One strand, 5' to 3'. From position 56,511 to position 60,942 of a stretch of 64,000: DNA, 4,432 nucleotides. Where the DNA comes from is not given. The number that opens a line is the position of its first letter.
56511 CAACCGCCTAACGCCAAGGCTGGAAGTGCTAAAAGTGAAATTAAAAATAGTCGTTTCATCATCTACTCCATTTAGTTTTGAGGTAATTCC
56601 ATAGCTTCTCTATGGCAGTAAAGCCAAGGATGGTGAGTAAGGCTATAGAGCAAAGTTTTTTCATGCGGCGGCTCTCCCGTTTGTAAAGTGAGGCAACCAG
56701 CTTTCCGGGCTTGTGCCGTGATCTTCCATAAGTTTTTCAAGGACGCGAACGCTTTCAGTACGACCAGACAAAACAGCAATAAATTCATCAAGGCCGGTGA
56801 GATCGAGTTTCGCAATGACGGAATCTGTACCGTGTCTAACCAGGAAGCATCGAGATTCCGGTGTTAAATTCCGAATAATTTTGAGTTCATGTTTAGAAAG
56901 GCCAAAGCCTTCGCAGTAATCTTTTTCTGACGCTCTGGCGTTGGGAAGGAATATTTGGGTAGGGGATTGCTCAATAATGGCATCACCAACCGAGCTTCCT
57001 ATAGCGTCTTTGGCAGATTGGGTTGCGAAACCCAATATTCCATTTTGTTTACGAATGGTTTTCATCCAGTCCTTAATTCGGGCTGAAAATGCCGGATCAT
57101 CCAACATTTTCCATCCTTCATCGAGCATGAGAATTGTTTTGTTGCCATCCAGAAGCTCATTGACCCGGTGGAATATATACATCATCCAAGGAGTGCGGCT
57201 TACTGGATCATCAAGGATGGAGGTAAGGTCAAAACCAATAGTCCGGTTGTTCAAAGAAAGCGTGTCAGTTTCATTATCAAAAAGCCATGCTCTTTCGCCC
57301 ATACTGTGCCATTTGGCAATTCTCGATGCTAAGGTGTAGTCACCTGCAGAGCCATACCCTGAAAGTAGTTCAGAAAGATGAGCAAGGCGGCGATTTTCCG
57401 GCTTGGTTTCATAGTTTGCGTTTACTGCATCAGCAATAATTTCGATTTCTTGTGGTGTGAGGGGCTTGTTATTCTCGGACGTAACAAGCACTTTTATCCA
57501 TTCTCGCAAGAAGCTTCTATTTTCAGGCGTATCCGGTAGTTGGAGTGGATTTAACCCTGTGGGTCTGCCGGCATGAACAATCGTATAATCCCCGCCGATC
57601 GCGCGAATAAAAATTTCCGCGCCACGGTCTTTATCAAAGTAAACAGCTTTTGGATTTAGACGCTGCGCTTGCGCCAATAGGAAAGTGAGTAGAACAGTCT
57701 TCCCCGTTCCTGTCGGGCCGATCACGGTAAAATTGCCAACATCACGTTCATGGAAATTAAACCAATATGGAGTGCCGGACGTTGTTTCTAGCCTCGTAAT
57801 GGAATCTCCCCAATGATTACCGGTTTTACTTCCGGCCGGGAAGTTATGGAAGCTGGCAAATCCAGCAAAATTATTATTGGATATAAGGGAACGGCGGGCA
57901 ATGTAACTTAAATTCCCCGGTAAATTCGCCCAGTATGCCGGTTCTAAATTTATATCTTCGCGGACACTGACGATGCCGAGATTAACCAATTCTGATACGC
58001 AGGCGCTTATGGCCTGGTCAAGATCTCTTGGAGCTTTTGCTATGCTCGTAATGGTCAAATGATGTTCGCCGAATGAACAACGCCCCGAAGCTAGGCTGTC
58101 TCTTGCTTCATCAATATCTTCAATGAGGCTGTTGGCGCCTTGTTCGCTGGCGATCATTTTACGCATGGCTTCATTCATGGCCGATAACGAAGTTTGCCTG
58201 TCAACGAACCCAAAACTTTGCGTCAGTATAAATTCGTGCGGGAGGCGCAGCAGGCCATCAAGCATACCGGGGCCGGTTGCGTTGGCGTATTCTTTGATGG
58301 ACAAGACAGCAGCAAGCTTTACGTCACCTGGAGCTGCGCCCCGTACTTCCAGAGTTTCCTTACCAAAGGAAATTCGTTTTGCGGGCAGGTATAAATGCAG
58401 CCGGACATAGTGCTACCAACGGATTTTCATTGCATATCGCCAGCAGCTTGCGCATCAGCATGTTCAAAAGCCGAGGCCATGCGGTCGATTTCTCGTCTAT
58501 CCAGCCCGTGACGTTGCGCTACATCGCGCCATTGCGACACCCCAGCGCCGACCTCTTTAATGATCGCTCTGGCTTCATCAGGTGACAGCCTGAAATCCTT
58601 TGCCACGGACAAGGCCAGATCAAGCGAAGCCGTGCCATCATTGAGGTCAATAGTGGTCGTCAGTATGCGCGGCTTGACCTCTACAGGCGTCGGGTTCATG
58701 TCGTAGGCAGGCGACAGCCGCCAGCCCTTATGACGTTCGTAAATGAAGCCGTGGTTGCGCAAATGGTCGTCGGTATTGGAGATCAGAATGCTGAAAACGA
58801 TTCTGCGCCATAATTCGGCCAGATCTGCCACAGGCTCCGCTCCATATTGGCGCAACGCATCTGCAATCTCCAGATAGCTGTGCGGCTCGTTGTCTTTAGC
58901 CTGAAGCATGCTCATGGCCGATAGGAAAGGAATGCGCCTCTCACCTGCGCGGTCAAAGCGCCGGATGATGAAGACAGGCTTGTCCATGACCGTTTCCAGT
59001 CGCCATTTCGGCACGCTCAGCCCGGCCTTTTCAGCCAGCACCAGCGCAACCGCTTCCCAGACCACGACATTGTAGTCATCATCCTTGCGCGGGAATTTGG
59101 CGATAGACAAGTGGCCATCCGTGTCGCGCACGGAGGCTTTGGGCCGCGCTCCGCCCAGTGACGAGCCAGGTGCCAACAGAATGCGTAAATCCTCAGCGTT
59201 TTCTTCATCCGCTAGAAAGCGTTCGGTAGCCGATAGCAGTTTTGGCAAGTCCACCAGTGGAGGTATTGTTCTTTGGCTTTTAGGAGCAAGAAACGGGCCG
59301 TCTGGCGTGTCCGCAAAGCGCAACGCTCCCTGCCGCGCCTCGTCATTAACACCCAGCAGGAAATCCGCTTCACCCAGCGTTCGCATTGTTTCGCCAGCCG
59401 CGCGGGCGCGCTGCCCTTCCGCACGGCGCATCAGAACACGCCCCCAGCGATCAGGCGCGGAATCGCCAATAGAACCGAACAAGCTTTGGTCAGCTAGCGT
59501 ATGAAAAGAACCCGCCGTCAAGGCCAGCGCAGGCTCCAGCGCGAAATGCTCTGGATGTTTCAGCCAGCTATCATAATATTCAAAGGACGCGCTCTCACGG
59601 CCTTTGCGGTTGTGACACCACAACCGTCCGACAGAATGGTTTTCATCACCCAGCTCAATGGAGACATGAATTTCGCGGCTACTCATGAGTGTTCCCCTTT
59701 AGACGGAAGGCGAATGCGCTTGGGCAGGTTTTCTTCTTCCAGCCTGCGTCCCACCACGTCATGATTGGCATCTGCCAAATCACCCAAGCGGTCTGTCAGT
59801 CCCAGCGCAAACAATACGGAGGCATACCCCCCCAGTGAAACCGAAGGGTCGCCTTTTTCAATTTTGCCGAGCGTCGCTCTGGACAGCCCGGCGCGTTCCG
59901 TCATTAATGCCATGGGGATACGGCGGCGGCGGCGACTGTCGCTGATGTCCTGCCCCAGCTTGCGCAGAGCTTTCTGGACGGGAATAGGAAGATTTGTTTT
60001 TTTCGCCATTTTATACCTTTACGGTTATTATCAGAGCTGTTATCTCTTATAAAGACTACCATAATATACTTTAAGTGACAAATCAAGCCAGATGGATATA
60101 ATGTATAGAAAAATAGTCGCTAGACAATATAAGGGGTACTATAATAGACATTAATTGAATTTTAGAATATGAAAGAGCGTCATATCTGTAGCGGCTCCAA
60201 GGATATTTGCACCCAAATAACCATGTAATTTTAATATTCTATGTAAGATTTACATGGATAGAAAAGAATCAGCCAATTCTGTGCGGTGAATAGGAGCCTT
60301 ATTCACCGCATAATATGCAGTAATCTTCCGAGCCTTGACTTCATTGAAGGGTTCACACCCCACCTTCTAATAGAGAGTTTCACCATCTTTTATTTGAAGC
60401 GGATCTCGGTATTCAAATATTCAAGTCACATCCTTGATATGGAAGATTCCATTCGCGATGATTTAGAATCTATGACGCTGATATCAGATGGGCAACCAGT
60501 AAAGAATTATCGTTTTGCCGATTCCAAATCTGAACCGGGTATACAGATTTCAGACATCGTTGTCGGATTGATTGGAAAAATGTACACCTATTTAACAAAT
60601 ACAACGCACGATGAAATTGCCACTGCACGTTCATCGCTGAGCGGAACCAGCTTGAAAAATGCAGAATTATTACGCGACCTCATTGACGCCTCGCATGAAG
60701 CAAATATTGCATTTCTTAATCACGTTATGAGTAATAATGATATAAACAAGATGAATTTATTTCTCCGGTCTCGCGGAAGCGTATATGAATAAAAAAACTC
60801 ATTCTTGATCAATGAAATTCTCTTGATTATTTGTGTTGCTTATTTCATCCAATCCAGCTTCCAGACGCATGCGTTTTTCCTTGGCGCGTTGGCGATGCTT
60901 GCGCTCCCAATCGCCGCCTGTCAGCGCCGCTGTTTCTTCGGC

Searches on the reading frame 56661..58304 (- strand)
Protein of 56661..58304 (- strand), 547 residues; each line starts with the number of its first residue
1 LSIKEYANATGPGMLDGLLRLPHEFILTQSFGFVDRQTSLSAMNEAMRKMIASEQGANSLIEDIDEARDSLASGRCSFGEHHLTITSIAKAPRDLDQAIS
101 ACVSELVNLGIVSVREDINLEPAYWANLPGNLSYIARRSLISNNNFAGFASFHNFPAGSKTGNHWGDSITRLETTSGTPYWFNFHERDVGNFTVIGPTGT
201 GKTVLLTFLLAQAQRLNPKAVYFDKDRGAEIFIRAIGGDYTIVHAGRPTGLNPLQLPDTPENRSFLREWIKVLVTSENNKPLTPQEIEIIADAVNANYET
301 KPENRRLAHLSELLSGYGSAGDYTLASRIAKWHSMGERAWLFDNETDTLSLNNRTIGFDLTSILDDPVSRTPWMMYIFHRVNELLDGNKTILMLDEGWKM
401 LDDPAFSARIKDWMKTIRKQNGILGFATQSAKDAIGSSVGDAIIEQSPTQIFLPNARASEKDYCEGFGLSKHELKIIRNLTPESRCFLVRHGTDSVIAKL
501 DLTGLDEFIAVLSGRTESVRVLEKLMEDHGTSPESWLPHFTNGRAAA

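Call 24: search_protein_families(library=pfam, proteins=[window:56661-58304:-], max_evalue=0.001)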
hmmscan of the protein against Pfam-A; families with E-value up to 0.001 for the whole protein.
window:56661-58304:- (547 aa): 4 families
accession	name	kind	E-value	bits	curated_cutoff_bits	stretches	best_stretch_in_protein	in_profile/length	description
PF03135.19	CagE_TrbE_VirB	-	4.1e-35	122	21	1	2-137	70-204/204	CagE, TrbE, VirB family, component of type IV transporter system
PF19044.6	P-loop_TraG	-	2e-16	60.1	25.8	1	330-461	189-324/413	TraG P-loop domain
PF12846.13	AAA_10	-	3.2e-07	30.2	27.5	1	190-345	22-180/362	AAA-like domain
PF13401.12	AAA_22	-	0.00031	21.5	27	0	190-226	6-42/130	AAA domain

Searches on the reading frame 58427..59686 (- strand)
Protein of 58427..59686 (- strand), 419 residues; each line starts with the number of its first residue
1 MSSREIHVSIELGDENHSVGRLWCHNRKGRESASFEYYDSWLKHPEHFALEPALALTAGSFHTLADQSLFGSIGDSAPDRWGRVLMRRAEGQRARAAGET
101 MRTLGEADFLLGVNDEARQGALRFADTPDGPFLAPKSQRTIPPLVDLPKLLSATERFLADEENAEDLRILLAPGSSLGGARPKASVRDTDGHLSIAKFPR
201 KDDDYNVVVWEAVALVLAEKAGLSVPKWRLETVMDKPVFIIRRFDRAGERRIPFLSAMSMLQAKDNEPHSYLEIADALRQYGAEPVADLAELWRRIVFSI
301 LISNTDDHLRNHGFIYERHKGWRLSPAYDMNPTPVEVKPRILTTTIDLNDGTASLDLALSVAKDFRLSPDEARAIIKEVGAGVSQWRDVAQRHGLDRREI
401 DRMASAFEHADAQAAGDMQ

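Call 24: search_protein_families(library=pfam, proteins=[window:58427-59686:-], max_evalue=0.001)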
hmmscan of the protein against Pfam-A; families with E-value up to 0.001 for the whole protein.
window:58427-59686:- (419 aa): 2 families
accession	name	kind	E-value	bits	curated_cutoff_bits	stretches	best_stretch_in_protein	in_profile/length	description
PF07804.18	HipA_C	-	2e-50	171.8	30.5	1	175-386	1-213/213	HipA-like C-terminal domain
PF13657.11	Couple_hipA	-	0.00013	22.9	22.5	1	16-102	7-86/99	HipA N-terminal domain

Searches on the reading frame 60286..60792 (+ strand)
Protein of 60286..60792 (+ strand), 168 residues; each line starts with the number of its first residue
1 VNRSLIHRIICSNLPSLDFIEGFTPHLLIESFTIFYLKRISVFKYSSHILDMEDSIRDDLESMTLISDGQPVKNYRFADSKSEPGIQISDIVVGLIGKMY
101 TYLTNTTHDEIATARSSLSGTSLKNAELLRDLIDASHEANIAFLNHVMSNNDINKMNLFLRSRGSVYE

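Call 24: search_protein_families(library=pfam, proteins=[window:60286-60792:+], max_evalue=0.001)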
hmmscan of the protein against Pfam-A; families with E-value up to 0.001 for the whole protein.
window:60286-60792:+ (168 aa): 1 family
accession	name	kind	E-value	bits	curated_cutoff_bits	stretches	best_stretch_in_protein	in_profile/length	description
PF12686.12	DUF3800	-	5.8e-06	27.5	21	1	28-98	65-148/149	Protein of unknown function (DUF3800)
